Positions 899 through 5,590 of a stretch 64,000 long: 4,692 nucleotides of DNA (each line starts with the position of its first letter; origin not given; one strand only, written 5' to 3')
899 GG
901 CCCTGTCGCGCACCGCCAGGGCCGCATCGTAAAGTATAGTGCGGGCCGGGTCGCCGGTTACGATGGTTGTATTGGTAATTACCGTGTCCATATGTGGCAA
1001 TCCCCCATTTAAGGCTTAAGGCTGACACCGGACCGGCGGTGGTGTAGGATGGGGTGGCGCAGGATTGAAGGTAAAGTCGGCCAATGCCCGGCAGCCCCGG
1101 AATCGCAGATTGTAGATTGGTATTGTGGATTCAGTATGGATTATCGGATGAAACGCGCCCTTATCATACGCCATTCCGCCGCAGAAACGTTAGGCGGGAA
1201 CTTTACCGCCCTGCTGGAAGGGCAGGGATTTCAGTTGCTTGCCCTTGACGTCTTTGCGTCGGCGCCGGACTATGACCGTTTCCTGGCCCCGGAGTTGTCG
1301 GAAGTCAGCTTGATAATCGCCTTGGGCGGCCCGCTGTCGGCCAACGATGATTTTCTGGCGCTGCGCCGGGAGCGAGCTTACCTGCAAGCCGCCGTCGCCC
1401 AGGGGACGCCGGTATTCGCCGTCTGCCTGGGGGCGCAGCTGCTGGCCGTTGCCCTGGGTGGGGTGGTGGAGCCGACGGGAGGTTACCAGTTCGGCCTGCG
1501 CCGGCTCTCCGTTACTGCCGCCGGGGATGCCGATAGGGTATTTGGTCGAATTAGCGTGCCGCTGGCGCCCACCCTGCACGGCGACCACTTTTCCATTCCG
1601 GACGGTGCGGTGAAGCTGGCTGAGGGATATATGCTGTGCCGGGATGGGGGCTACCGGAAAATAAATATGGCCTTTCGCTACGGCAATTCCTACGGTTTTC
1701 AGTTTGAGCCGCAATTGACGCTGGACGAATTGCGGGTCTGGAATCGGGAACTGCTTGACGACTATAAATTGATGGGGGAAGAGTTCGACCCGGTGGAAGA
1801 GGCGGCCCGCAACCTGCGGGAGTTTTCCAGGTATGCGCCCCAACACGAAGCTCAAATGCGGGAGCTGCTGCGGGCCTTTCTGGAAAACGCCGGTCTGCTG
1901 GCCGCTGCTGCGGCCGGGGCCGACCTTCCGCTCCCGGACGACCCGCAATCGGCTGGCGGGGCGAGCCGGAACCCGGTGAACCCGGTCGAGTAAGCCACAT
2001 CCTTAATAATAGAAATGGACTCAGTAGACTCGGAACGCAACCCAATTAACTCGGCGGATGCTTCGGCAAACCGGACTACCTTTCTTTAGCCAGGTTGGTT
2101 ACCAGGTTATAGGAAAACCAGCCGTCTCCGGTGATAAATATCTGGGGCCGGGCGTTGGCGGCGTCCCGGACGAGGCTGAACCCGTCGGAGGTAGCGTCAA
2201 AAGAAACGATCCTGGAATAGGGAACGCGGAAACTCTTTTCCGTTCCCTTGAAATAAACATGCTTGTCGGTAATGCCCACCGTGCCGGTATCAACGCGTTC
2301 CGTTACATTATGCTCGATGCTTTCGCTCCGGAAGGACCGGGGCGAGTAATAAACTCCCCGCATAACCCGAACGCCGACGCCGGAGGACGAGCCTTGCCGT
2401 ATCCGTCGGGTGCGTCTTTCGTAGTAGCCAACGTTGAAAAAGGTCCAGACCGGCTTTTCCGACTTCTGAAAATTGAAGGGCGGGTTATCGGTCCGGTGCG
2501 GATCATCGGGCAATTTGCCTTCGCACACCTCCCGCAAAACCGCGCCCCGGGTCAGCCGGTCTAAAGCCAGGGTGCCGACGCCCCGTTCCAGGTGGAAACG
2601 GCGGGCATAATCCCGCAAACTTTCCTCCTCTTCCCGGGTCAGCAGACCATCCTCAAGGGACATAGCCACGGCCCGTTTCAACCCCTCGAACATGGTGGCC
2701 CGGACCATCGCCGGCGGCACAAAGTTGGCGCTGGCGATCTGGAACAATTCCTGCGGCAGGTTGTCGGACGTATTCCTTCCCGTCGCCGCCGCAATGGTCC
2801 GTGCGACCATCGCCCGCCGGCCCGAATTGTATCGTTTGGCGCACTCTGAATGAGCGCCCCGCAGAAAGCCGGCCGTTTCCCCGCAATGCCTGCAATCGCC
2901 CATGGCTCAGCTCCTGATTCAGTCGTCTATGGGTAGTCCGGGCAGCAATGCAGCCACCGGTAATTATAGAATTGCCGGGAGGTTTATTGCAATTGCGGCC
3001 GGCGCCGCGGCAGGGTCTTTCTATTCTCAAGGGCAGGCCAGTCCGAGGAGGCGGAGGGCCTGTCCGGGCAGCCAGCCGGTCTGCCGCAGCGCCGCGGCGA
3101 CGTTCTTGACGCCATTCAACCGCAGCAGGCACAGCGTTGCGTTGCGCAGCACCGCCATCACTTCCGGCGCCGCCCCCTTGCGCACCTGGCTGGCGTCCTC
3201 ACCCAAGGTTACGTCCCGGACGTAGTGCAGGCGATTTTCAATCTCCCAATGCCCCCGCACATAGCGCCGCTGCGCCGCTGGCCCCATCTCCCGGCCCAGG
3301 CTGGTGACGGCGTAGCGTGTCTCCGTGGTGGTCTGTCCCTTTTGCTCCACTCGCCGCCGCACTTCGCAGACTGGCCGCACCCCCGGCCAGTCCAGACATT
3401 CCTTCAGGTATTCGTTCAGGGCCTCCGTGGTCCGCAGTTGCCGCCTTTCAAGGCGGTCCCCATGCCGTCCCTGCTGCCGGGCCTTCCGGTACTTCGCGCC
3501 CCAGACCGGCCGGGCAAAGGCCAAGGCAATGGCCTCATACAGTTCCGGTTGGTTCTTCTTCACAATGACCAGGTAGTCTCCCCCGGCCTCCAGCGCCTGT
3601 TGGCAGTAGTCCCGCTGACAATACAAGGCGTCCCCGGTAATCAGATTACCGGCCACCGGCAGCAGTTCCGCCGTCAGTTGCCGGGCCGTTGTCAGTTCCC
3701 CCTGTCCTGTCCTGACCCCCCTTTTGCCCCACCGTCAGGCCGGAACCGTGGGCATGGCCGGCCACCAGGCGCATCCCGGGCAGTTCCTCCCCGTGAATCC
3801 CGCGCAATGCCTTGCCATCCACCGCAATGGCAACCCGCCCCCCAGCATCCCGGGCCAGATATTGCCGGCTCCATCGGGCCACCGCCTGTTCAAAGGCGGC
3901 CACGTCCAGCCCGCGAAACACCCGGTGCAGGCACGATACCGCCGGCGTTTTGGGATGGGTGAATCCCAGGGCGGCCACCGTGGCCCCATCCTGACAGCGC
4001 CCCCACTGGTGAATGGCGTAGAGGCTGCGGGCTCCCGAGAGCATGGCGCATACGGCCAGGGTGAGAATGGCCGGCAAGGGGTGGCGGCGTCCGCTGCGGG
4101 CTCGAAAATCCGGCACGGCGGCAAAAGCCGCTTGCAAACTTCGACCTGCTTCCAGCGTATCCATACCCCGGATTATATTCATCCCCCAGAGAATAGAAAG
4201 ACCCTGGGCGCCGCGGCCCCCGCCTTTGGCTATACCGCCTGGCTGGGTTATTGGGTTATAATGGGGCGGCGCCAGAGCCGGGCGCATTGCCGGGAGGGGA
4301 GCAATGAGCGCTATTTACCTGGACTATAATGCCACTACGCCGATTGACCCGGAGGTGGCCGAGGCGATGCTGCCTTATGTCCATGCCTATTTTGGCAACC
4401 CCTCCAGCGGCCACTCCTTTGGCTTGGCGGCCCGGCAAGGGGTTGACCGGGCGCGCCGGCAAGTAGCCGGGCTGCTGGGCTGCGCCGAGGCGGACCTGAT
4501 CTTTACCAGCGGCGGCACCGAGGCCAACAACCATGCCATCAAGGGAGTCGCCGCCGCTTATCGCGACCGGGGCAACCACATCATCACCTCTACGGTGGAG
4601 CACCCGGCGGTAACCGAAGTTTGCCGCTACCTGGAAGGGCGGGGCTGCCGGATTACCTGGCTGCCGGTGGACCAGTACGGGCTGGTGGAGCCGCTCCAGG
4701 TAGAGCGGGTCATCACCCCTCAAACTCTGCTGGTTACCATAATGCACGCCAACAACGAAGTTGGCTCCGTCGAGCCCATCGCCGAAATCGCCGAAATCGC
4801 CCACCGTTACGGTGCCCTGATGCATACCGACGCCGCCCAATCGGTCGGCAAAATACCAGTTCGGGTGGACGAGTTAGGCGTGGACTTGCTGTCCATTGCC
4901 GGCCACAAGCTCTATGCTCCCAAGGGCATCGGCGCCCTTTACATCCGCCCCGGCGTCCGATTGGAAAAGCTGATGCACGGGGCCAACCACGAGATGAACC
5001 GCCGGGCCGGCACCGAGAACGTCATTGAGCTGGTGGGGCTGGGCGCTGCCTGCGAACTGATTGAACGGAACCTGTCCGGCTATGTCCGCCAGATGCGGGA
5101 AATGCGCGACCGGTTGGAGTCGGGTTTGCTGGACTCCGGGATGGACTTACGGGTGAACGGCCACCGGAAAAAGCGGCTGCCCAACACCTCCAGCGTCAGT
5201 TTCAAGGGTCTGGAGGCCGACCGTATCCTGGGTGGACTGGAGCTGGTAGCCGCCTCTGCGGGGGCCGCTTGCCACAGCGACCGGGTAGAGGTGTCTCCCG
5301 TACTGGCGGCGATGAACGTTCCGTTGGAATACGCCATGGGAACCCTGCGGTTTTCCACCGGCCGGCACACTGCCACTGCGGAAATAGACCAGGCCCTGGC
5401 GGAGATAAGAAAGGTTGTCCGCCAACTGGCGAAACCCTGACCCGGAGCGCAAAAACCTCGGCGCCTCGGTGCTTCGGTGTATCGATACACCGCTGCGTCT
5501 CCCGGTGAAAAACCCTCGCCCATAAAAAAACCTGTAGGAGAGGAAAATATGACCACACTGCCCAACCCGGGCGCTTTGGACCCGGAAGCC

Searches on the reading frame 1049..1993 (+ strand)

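Call 33: search_protein_families(library=pfam, proteins=[window:1049-1993:+], max_evalue=0.00001)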
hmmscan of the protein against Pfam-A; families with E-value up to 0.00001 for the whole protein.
window:1049-1993:+ (314 aa): 2 families
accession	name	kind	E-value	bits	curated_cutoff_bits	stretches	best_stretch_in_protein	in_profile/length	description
PF00117.34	GATase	-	8.9e-08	32.5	22.8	1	82-182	39-134/190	Glutamine amidotransferase class-I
PF07722.19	Peptidase_C26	-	4.7e-07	30.2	20.5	1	108-139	94-125/219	Peptidase C26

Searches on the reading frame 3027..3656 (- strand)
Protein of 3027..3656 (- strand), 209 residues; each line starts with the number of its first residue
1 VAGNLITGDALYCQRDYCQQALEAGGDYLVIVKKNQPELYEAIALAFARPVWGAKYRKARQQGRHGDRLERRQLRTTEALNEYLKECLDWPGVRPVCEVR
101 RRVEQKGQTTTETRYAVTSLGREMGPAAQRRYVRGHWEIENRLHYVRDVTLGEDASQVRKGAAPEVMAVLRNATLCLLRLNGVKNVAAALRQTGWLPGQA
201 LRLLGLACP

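Call 69: search_protein_families(library=pfam, proteins=[window:3027-3656:-], max_evalue=0.00001)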
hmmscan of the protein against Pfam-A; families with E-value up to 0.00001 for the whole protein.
window:3027-3656:- (209 aa): 1 family
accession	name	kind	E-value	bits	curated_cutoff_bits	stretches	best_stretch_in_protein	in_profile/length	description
PF01609.27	DDE_Tnp_1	-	3.9e-10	40.2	23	1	4-177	78-200/200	Transposase DDE domain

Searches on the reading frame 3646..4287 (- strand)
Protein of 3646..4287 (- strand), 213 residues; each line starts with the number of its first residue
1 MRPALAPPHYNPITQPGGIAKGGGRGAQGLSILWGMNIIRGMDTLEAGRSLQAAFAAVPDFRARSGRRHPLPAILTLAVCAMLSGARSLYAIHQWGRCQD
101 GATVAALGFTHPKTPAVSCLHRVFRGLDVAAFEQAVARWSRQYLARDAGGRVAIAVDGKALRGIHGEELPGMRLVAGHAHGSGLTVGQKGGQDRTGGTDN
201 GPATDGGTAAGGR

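Call 69: search_protein_families(library=pfam, proteins=[window:3646-4287:-], max_evalue=0.00001)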
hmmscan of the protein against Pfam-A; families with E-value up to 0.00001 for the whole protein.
window:3646-4287:- (213 aa): 1 family
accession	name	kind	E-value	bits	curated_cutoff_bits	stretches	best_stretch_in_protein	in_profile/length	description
PF13808.11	DDE_Tnp_1_assoc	-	1.4e-20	73.6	32.3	1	54-139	3-87/88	DDE_Tnp_1-associated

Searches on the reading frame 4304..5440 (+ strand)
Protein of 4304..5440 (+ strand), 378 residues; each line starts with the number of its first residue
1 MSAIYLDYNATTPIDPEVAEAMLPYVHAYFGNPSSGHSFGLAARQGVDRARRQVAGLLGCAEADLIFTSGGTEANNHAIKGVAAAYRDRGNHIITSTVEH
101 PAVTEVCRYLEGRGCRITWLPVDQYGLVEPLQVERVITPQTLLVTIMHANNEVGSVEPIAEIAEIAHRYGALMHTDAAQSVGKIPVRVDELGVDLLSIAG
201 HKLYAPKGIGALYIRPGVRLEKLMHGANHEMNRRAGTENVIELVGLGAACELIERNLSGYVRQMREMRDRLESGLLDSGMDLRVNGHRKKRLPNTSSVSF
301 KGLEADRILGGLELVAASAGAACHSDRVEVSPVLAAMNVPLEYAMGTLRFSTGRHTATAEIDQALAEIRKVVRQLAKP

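Call 33: search_protein_families(library=pfam, proteins=[window:4304-5440:+], max_evalue=0.00001)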
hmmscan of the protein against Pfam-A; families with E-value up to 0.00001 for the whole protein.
window:4304-5440:+ (378 aa): 3 families
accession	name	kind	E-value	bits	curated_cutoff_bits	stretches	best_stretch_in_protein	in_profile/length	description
PF00266.25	Aminotran_5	-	3.1e-76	257.2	21.5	1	4-363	1-370/371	Aminotransferase class-V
PF01041.23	DegT_DnrJ_EryC1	-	6e-08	32.7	19.8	1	65-182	42-151/360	DegT/DnrJ/EryC1/StrS aminotransferase family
PF01212.27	Beta_elim_lyase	-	6.3e-08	32.7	27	1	45-180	32-172/288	Beta-eliminating lyase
